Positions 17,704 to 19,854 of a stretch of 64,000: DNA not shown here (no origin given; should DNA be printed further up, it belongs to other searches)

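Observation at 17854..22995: A three-gene insertion splits the conserved ftsY-ylxM-ffh operon: two tandem HerA-like ATPases plus a DUF5684-like membrane protein with a Pro-rich repeat tail.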

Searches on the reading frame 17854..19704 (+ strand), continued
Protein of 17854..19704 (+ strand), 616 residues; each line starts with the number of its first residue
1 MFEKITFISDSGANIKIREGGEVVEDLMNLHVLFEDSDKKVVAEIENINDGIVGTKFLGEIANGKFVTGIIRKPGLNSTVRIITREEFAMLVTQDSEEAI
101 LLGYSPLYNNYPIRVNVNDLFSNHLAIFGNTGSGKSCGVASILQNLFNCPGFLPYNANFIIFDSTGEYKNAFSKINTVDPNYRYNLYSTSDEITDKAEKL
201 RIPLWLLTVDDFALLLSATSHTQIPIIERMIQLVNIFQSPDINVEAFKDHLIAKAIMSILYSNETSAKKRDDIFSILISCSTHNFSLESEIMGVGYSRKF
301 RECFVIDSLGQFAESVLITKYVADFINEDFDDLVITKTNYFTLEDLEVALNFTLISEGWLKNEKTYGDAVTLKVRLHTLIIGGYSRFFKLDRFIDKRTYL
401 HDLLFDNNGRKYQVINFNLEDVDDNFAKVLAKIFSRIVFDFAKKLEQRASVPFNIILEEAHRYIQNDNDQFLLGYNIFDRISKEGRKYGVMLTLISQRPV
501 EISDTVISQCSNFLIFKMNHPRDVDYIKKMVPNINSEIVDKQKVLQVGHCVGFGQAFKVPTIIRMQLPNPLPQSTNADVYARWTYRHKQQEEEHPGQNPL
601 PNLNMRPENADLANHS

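Call 40: find_homologous_proteins(query=P0135, max_evalue=1e-10)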
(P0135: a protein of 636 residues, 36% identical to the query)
Query P0135 (636 aa): 1109 proteins with E <= 1e-10 among 8000 candidates; the best 120 are listed.
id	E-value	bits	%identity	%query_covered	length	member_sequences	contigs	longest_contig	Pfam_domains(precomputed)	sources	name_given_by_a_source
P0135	0.0e+0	1395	100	100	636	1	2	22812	PF10412.16,PF01935.24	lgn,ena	-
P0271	1.0e-171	591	48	97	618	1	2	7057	PF01935.24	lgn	-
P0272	8.9e-171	588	46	100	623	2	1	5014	PF01935.24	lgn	-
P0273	1.1e-170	588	46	100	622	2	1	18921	PF01935.24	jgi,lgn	jgi:hypothetical protein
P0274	2.1e-170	587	45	100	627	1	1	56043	PF01935.24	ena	-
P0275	2.1e-170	587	45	100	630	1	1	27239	PF01935.24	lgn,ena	-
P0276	3.0e-170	586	45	100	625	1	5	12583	PF01935.24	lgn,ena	-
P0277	3.4e-170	586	45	100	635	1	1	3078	PF01935.24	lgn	-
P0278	1.1e-169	584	45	100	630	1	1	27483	PF01935.24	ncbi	-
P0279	5.2e-169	582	45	100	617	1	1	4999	PF10412.16,PF01935.24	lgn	-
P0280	8.2e-169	581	46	100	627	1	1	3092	PF10412.16,PF01935.24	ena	-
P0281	1.0e-168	581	45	100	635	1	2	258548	PF01935.24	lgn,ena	-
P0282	1.4e-168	581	45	100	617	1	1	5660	PF10412.16,PF01935.24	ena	-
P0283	1.8e-168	580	45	100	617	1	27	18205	PF10412.16,PF01935.24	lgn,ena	-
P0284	2.0e-168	580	45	100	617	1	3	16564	PF10412.16,PF01935.24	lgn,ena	-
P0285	2.0e-168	580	45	100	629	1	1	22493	PF10412.16,PF01935.24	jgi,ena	-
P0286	2.3e-168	580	45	100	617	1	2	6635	PF10412.16,PF01935.24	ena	-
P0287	2.6e-168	580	45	100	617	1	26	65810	PF10412.16,PF01935.24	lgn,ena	-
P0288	2.6e-168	580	46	100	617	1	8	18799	PF10412.16,PF01935.24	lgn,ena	-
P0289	2.7e-168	580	45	100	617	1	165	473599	PF10412.16,PF01935.24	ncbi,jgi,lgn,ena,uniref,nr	ncbi:MAG: ATP-binding protein [Veillonella sp.]|jgi:hypothetical protein|uniref:ATP-binding protein 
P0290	2.7e-168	580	45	100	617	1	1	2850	PF10412.16,PF01935.24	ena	-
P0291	2.9e-168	580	45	100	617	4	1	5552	PF10412.16,PF01935.24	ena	-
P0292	3.0e-168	579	45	100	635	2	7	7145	PF01935.24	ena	-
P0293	3.0e-168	579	45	100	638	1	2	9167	PF01935.24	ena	-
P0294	3.1e-168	579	45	100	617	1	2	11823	PF10412.16,PF01935.24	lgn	-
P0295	3.3e-168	579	45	100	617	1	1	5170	PF10412.16,PF01935.24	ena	-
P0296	3.5e-168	579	45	100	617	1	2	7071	PF10412.16,PF01935.24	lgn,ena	-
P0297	3.9e-168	579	46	100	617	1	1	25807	PF10412.16,PF01935.24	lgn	-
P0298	4.1e-168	579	46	100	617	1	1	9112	PF10412.16,PF01935.24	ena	-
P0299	5.4e-168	579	46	100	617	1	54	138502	PF10412.16,PF01935.24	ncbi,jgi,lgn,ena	jgi:hypothetical protein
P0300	5.4e-168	579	46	100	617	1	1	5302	PF10412.16,PF01935.24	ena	-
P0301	5.9e-168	579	46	100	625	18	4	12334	PF01935.24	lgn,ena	-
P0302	6.4e-168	578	45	100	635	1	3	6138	PF01935.24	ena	-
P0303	6.4e-168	578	45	100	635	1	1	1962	PF01935.24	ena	-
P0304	6.4e-168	578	46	100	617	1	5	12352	PF10412.16,PF01935.24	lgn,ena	-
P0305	6.8e-168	578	45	100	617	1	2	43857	PF10412.16,PF01935.24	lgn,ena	-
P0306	6.9e-168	578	46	100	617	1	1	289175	PF01935.24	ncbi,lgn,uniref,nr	ncbi:ATP-binding protein [Anaerovibrio lipolyticus]|uniref:ATP-binding protein n=1 Tax=Anaerovibrio 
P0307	6.9e-168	578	45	100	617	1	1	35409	PF10412.16,PF01935.24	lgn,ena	-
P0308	7.4e-168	578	46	100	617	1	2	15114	PF10412.16,PF01935.24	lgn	-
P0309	7.5e-168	578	46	100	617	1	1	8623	PF10412.16,PF01935.24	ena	-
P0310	7.9e-168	578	46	100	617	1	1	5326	PF10412.16,PF01935.24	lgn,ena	-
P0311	8.4e-168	578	44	100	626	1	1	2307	PF01935.24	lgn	-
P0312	8.7e-168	578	45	100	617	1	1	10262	PF10412.16,PF01935.24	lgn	-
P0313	9.0e-168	578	45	100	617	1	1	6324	PF10412.16,PF01935.24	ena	-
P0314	9.9e-168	578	46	100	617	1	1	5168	PF10412.16,PF01935.24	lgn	-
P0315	1.0e-167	578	46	100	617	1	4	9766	PF10412.16,PF01935.24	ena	-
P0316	1.1e-167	578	46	100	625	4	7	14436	PF10412.16,PF01935.24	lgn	-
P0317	1.4e-167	577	46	100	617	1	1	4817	PF10412.16,PF01935.24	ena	-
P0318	1.5e-167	577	46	100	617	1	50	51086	PF10412.16,PF01935.24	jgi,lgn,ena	jgi:hypothetical protein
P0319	1.6e-167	577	46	100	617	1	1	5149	PF10412.16,PF01935.24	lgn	-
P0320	1.8e-167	577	46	100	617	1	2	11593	PF10412.16,PF01935.24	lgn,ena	-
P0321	1.9e-167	577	45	100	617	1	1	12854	PF10412.16,PF01935.24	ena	-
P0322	1.9e-167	577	46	100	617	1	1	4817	PF10412.16,PF01935.24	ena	-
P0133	2.3e-167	577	45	100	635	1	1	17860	PF01935.24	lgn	-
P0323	2.9e-167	576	45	100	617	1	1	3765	PF10412.16,PF01935.24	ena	-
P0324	2.9e-167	576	46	100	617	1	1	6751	PF10412.16,PF01935.24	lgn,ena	-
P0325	3.1e-167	576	46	100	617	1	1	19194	PF10412.16,PF01935.24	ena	-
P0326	4.1e-167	576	45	100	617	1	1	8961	PF10412.16,PF01935.24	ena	-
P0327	4.4e-167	576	46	100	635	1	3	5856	PF01935.24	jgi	jgi:hypothetical protein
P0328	4.6e-167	576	45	100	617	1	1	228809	PF10412.16,PF01935.24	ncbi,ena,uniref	ncbi:MAG: ATP-binding protein [Veillonella parvula]|uniref:ATP-binding protein n=1 Tax=Veillonella p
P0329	4.7e-167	576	46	100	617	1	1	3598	PF10412.16,PF01935.24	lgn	-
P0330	4.8e-167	575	46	100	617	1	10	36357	PF10412.16,PF01935.24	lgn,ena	-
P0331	5.3e-167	575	46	100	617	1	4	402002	PF10412.16,PF01935.24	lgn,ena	-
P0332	5.3e-167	575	46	100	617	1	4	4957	PF10412.16,PF01935.24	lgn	-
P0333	5.9e-167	575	46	100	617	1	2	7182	PF10412.16,PF01935.24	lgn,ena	-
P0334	6.4e-167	575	46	100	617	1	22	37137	PF10412.16,PF01935.24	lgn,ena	-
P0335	7.5e-167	575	46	100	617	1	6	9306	PF10412.16,PF01935.24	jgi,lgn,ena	jgi:DNA helicase HerA-like ATPase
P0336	9.0e-167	575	46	100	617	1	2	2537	PF10412.16,PF01935.24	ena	-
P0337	1.1e-166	574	45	100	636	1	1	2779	PF10412.16,PF01935.24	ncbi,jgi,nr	ncbi:MAG: ATP-binding protein [Prevotella sp.]|jgi:DNA helicase HerA-like ATPase|nr:ATP-binding prot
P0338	1.2e-166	574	46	100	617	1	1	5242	PF10412.16,PF01935.24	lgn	-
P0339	1.7e-166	574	45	100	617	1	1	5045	PF10412.16,PF01935.24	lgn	-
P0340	1.7e-166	574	45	100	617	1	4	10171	PF10412.16,PF01935.24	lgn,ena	-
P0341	1.8e-166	574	45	100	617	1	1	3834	PF10412.16,PF01935.24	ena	-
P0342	1.9e-166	574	45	100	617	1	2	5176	PF10412.16,PF01935.24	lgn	-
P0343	2.1e-166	573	45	100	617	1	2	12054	PF10412.16,PF01935.24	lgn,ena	-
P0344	2.3e-166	573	45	100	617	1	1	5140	PF10412.16,PF01935.24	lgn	-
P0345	2.7e-166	573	46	100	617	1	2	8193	PF10412.16,PF01935.24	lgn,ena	-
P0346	3.0e-166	573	45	100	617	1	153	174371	PF10412.16,PF01935.24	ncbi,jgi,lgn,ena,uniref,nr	ncbi:ATP-binding protein [Veillonella dispar]|jgi:hypothetical protein|uniref:ATP-binding protein n=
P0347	3.1e-166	573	46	100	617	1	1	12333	PF01935.24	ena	-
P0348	3.6e-166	573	46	100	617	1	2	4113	PF10412.16,PF01935.24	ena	-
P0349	4.0e-166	572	45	100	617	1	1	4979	PF10412.16,PF01935.24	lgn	-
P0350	4.3e-166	572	46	100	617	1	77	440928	PF10412.16,PF01935.24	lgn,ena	-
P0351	4.3e-166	572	46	100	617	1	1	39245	PF10412.16,PF01935.24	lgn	-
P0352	4.4e-166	572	45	100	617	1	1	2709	PF10412.16,PF01935.24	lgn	-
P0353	5.4e-166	572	46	100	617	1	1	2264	PF10412.16,PF01935.24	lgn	-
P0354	5.8e-166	572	45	100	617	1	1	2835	PF10412.16,PF01935.24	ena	-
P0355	6.3e-166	572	46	100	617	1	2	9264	PF10412.16,PF01935.24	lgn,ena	-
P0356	7.2e-166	572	45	100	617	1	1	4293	PF10412.16,PF01935.24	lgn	-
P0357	8.1e-166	571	45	100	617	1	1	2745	PF10412.16,PF01935.24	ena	-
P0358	8.7e-166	571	46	100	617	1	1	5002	PF10412.16,PF01935.24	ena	-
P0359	9.0e-166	571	45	100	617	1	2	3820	PF10412.16,PF01935.24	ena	-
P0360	9.7e-166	571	45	100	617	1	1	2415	PF10412.16,PF01935.24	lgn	-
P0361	9.7e-166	571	45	100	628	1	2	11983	PF01935.24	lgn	-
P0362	1.0e-165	571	45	100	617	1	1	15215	PF10412.16,PF01935.24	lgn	-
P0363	1.1e-165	571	46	100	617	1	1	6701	PF10412.16,PF01935.24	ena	-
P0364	1.2e-165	571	46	100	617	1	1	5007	PF10412.16,PF01935.24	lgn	-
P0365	1.2e-165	571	46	100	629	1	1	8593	PF01935.24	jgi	-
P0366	1.5e-165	571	45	100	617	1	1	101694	PF10412.16,PF01935.24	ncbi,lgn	-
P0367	1.5e-165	571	45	100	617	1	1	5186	PF10412.16,PF01935.24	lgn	-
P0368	1.8e-165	570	45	100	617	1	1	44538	PF10412.16,PF01935.24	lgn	-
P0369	1.8e-165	570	45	100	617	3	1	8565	PF01935.24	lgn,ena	-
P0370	2.0e-165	570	45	100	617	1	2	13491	PF10412.16,PF01935.24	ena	-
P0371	2.4e-165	570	46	100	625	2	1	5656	PF01935.24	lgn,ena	-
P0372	2.6e-165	570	45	100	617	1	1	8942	PF10412.16,PF01935.24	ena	-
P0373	3.2e-165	569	47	100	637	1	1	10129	PF10412.16,PF01935.24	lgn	-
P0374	3.5e-165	569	46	100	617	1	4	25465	PF10412.16,PF01935.24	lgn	-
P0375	3.8e-165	569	46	100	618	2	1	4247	PF01935.24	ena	-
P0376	5.1e-165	569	46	100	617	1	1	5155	PF10412.16,PF01935.24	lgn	-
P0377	5.7e-165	569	45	100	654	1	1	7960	PF01935.24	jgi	jgi:hypothetical protein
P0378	5.9e-165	569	46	100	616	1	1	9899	PF01935.24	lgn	-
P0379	8.8e-165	568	45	100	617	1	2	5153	PF10412.16,PF01935.24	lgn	-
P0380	1.0e-164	568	45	100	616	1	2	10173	PF10412.16,PF01935.24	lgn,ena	-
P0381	2.9e-164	566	45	100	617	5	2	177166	PF10412.16,PF01935.24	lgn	-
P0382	2.9e-164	566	43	100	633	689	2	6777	PF01935.24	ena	-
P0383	4.8e-164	566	44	100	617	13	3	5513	PF10412.16,PF01935.24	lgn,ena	-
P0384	4.9e-164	566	44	100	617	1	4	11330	PF10412.16,PF01935.24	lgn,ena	-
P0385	5.8e-164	565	44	100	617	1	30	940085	PF10412.16,PF01935.24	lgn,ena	-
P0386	1.0e-163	565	45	100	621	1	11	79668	PF01935.24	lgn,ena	-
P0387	1.1e-163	564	44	100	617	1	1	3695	PF01935.24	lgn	-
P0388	1.4e-163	564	46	100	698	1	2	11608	PF01935.24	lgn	-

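Call 41: find_encoding_contigs(protein=P0289, flank=6000, max_places=3)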
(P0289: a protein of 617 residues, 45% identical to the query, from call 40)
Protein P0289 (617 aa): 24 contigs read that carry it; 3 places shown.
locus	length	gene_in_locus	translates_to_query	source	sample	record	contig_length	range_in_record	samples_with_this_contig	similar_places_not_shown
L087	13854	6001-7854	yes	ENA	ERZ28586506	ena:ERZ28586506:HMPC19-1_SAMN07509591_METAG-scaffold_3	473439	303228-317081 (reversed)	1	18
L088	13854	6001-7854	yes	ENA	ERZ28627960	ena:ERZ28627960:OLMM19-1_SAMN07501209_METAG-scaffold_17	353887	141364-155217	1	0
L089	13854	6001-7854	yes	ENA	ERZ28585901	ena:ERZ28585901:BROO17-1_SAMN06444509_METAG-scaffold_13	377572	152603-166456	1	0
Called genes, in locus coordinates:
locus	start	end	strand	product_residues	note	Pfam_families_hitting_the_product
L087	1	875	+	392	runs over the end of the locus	PF00702:Hydrolase (faint), PF08282:Hydrolase_3, PF13344:Hydrolase_6 (faint), PF08282:Hydrolase_3, PF05116:S6PP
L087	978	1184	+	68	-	PF12797:Fer4_2 (faint), PF13237:Fer4_10 (weak), PF12837:Fer4_6 (faint), PF14697:Fer4_21, PF00037:Fer4 (faint), PF13183:Fer4_8 (faint), PF13187:Fer4_9 (weak), PF12838:Fer4_7 (weak), +1 more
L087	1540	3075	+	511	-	PF00117:GATase, PF07722:Peptidase_C26, PF02540:NAD_synthase (faint), PF03054:tRNA_Me_trans (faint), PF00958:GMP_synt_C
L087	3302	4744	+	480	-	-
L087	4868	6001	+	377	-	PF13289:SIR2_2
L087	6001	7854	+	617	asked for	PF01935:DUF87, PF10412:TrwB_AAD_bind (faint)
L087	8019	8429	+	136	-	-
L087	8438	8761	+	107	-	-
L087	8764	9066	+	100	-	-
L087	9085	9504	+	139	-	PF13673:Acetyltransf_10, PF00583:Acetyltransf_1, PF13527:Acetyltransf_9 (faint), PF13508:Acetyltransf_7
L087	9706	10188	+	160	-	PF13527:Acetyltransf_9, PF13673:Acetyltransf_10 (weak), PF00583:Acetyltransf_1, PF13508:Acetyltransf_7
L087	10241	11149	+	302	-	PF13271:DUF4062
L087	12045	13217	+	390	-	PF01497:Peripla_BP_2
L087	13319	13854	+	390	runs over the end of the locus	PF01497:Peripla_BP_2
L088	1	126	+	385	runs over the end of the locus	PF00702:Hydrolase (faint), PF08282:Hydrolase_3, PF05116:S6PP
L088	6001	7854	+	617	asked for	PF01935:DUF87, PF10412:TrwB_AAD_bind (faint)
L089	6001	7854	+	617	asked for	PF01935:DUF87, PF10412:TrwB_AAD_bind (faint)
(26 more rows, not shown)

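Call 42: find_encoding_contigs(protein=P0306, flank=6000, max_places=1)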
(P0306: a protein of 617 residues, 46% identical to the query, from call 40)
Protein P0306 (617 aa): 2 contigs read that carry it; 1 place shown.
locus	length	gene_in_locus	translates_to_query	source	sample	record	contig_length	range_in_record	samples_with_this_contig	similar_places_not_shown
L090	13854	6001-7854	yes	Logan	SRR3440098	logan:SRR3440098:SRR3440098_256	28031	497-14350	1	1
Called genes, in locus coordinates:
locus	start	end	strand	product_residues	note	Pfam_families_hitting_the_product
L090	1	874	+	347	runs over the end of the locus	PF00154:RecA_N, PF08423:Rad51 (weak), PF06745:ATPase, PF27531:MT3502_N (weak), PF21096:RecA_C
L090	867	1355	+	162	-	PF21981:RecX_HTH3 (faint), PF21982:RecX_HTH1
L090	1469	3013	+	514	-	PF00117:GATase, PF07722:Peptidase_C26 (weak), PF02540:NAD_synthase (faint), PF00958:GMP_synt_C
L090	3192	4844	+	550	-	PF04326:SLFN_AlbA_2, PF13412:HTH_24 (faint), PF13749:HATPase_c_4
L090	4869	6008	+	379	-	PF13289:SIR2_2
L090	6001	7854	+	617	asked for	PF01935:DUF87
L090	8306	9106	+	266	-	PF13240:Zn_Ribbon_1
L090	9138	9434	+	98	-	PF12773:DZR (faint), PF13240:Zn_Ribbon_1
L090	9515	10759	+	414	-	PF00872:Transposase_mut, PF10551:MULE (weak)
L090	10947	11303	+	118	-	-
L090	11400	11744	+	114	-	PF00462:Glutaredoxin, PF03960:ArsC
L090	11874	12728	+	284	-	PF07195:FliD_C (weak)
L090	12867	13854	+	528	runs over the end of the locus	PF03577:Peptidase_C69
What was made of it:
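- On SIR2-HerA antiphage system: The outgroup clade does have SIR2_2 (calls 41, 42).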

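Call 43: find_encoding_contigs(protein=P0001, flank=8000, max_places=1)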
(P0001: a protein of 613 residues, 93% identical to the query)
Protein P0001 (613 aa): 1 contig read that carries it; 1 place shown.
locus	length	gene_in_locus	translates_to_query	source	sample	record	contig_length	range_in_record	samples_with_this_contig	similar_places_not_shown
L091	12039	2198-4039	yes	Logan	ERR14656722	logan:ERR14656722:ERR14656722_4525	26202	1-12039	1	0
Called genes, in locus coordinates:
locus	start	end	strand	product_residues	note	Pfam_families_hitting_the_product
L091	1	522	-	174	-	?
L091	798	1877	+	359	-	PF02881:SRP54_N, PF03308:MeaB (faint), PF00448:SRP54, PF02374:ArsA_ATPase (faint), PF13614:AAA_31 (faint)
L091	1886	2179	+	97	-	PF04297:UPF0122, PF04545:Sigma70_r4 (weak)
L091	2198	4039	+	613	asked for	PF01935:DUF87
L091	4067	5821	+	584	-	PF01580:FtsK_SpoIIIE (faint), PF01935:DUF87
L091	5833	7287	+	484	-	PF18936:DUF5684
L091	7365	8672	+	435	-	PF02881:SRP54_N, PF06414:Zeta_toxin (weak), PF13401:AAA_22 (weak), PF00448:SRP54, PF02978:SRP_SPB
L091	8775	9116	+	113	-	-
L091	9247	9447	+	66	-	PF01192:RNA_pol_Rpb6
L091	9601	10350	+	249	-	PF21982:RecX_HTH1 (weak), PF21981:RecX_HTH3 (weak)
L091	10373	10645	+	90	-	-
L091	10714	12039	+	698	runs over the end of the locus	PF00580:UvrD-helicase, PF01443:Viral_helicase1 (faint), PF13245:AAA_19, PF13604:AAA_30 (faint), PF13087:AAA_12 (faint), PF13361:UvrD_C, PF13538:UvrD_C_2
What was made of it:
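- The same three genes occur in the 93% relative (call 43).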

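Call 44: find_encoding_contigs(protein=P0005, flank=8000, max_places=1)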
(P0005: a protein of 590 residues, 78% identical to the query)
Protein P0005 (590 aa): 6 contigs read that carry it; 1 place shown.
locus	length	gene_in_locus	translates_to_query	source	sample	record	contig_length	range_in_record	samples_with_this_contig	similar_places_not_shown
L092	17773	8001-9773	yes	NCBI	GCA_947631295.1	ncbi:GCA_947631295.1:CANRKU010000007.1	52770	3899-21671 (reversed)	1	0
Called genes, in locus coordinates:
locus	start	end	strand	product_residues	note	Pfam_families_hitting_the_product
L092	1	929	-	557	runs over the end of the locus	PF00753:Lactamase_B, PF12706:Lactamase_B_2 (weak), PF23023:Anti-Pycsar_Apyc1 (faint), PF22505:RNase_J_b_CASP, PF07521:RMMBL, PF17770:RNase_J_C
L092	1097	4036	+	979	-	-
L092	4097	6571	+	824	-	-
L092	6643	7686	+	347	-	PF13614:AAA_31 (faint), PF02881:SRP54_N, PF00448:SRP54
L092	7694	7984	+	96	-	PF04297:UPF0122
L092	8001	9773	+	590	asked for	PF01935:DUF87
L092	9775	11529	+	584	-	PF01935:DUF87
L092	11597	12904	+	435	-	PF02881:SRP54_N, PF13401:AAA_22 (weak), PF00448:SRP54, PF02978:SRP_SPB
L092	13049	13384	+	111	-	-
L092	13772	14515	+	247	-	PF21982:RecX_HTH1 (weak), PF21981:RecX_HTH3 (faint), PF02631:RecX_HTH2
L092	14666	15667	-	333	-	PF13145:Rotamase_2 (weak), PF13616:Rotamase_3, PF00639:Rotamase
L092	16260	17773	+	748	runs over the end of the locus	PF01136:Peptidase_U32, PF12392:DUF3656, PF01136:Peptidase_U32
